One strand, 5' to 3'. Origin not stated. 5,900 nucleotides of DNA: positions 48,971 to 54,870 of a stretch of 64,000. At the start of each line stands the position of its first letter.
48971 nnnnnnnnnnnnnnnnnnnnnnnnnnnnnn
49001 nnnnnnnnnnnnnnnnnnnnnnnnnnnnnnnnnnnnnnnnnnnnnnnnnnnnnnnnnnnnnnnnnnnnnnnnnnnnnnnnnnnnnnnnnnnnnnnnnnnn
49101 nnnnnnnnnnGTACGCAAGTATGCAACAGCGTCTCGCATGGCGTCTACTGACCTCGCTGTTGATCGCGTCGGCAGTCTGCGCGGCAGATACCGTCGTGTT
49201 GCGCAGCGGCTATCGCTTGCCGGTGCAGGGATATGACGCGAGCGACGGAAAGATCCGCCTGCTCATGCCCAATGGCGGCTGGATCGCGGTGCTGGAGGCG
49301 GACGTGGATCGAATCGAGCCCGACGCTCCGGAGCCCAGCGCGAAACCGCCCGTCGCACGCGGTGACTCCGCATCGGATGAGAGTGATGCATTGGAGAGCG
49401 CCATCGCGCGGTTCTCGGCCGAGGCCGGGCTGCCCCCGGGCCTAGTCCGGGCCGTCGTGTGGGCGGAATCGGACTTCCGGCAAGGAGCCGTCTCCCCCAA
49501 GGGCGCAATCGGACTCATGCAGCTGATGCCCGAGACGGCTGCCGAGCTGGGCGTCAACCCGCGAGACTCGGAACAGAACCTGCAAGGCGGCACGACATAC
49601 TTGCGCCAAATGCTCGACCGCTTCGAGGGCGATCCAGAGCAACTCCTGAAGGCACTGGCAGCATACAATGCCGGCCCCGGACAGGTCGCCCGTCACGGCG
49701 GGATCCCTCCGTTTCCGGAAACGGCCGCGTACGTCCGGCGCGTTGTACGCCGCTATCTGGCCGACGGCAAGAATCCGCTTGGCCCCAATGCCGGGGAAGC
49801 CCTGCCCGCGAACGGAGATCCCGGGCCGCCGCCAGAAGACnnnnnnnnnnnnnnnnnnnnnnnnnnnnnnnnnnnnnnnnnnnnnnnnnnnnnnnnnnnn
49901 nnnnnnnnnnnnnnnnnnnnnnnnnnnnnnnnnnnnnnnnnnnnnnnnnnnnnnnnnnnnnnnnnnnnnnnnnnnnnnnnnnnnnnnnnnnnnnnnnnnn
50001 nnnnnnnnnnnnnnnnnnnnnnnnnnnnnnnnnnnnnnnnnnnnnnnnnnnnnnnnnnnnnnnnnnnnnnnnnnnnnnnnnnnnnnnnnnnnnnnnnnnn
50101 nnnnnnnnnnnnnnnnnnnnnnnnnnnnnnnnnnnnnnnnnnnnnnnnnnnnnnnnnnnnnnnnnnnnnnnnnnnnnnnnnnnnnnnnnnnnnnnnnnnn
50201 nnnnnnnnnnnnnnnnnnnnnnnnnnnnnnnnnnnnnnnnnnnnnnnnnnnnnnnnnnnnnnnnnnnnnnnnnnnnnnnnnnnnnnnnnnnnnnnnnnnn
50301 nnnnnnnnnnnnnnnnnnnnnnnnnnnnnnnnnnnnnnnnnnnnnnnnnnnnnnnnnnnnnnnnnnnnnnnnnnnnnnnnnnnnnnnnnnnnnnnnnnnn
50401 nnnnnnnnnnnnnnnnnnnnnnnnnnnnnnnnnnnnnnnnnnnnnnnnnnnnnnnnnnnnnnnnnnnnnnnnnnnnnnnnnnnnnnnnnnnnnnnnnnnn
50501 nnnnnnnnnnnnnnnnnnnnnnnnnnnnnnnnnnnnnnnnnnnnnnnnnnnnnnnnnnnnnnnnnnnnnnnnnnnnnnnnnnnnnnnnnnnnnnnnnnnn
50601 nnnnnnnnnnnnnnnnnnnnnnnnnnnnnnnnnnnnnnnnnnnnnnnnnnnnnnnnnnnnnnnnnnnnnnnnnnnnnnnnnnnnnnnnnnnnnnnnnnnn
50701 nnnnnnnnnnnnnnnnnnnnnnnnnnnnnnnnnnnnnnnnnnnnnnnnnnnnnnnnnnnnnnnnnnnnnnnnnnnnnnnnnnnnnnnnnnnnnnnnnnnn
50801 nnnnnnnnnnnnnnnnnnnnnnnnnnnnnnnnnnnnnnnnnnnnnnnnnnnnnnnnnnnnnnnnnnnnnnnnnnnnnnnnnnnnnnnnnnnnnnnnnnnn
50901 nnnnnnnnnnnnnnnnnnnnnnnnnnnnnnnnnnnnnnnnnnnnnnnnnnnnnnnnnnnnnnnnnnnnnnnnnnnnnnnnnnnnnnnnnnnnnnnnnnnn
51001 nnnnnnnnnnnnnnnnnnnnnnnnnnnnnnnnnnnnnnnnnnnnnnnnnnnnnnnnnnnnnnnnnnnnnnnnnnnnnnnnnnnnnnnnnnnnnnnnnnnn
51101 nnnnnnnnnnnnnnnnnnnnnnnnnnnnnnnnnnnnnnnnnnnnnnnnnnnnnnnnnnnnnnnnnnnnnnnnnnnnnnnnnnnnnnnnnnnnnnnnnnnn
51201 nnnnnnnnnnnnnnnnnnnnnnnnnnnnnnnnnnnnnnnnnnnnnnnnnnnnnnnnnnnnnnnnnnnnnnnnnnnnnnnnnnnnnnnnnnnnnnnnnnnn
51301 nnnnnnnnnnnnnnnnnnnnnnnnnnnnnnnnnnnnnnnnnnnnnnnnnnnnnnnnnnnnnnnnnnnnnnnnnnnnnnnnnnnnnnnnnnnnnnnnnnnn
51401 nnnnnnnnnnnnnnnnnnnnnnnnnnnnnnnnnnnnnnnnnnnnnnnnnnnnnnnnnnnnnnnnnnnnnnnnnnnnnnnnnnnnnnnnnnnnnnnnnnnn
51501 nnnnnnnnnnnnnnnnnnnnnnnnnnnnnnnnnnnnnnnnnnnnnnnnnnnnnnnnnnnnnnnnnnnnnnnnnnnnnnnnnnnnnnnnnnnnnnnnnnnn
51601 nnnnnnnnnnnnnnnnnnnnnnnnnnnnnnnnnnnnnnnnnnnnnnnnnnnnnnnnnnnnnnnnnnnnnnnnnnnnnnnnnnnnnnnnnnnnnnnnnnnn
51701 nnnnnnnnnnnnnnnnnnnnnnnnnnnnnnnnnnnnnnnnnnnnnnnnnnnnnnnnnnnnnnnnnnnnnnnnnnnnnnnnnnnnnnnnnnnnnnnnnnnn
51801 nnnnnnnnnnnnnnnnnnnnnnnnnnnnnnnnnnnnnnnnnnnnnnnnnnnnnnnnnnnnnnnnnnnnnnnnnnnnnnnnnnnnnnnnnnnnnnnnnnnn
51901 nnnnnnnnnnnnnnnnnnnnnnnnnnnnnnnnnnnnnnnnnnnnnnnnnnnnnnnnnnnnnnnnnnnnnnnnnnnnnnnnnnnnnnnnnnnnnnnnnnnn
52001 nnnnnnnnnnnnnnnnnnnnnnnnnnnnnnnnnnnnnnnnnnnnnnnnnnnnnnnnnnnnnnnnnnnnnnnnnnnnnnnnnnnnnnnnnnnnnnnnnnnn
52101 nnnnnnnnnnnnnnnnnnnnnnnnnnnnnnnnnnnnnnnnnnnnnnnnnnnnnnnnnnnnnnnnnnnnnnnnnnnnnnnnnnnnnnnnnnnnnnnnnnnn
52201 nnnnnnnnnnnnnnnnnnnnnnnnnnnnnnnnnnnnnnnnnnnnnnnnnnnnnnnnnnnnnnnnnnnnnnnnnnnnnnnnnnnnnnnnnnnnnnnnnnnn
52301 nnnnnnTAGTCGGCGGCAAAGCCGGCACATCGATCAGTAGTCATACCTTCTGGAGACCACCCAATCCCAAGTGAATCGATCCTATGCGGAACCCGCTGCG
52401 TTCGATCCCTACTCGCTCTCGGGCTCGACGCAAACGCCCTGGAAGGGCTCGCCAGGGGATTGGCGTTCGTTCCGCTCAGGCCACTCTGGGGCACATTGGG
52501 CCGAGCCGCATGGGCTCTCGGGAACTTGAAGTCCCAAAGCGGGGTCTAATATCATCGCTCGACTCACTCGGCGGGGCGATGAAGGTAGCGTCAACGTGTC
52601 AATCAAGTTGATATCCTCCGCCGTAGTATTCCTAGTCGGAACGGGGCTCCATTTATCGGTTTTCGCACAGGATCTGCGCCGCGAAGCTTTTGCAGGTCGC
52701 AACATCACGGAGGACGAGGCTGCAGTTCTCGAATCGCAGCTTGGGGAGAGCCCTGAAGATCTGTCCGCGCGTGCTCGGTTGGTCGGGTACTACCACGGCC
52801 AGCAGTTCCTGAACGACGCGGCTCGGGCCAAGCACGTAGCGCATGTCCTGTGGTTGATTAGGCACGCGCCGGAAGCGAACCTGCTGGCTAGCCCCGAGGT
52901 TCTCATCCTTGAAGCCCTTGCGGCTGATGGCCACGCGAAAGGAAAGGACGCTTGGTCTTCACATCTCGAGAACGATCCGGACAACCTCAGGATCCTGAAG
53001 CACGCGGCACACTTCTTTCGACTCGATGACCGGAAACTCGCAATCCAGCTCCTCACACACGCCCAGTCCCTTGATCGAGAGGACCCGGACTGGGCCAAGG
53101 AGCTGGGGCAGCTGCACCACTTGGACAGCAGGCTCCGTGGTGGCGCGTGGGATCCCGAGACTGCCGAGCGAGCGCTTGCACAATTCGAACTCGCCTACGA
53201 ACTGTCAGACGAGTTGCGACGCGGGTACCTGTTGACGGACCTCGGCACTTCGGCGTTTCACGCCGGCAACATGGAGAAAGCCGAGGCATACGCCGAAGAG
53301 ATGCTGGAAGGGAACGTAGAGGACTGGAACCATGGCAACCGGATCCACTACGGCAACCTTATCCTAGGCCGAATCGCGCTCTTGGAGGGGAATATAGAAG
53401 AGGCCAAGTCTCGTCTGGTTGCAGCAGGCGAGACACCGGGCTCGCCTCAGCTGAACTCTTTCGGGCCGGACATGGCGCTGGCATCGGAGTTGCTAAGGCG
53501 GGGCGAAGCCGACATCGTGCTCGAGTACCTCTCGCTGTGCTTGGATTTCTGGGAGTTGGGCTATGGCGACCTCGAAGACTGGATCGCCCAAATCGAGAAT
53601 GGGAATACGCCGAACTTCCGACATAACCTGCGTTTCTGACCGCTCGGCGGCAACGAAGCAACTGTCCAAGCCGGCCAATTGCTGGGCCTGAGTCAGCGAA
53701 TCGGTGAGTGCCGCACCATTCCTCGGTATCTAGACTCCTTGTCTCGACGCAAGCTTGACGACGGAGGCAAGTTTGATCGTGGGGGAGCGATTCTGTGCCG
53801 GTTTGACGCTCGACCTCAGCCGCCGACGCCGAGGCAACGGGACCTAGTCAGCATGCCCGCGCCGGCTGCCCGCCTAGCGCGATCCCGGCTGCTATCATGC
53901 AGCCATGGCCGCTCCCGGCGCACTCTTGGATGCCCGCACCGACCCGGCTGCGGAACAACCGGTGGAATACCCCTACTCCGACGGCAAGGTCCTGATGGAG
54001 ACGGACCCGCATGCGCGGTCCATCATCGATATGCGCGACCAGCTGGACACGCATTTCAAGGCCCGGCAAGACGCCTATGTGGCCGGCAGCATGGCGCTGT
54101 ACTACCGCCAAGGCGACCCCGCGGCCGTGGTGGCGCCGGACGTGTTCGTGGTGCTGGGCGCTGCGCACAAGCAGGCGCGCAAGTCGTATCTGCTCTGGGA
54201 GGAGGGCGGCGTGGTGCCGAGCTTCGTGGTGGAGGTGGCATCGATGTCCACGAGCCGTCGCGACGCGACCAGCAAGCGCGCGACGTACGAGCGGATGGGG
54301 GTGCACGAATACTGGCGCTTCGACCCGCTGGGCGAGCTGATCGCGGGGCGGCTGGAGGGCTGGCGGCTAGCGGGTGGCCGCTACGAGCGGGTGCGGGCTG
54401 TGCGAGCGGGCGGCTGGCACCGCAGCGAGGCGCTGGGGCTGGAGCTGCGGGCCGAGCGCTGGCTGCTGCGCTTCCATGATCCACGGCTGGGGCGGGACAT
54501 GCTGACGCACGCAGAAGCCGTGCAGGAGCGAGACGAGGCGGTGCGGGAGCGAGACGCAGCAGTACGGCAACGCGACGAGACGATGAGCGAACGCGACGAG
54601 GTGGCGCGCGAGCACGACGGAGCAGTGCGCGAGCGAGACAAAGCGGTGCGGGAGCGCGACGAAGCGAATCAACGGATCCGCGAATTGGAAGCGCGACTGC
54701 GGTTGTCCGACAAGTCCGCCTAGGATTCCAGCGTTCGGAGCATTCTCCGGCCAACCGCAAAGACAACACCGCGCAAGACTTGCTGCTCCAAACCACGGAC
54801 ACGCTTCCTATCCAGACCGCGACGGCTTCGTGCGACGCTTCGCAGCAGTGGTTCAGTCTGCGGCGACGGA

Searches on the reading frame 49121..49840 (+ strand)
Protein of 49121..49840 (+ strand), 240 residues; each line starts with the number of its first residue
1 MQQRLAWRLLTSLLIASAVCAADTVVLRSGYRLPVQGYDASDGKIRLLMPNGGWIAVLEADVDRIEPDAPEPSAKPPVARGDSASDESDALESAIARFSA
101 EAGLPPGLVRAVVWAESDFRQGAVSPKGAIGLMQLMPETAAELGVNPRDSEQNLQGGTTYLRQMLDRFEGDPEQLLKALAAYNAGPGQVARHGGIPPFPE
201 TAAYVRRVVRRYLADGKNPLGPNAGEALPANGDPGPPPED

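Call 32: search_protein_families(library=pfam, proteins=[window:49121-49840:+], max_evalue=0.00001)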
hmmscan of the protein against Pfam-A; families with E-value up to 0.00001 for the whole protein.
window:49121-49840:+ (240 aa): 1 family
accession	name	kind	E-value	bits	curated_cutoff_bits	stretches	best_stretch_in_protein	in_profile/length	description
PF01464.25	SLT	-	2.3e-23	82.4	21.3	1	99-194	7-106/117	Transglycosylase SLT domain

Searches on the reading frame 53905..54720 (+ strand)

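Call 32: search_protein_families(library=pfam, proteins=[window:53905-54720:+], max_evalue=0.00001)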
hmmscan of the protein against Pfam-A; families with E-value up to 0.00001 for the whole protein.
window:53905-54720:+ (272 aa): 1 family
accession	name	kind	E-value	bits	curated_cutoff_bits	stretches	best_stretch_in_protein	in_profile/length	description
PF05685.18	Uma2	-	1e-22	80.9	27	1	17-181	10-169/172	Putative restriction endonuclease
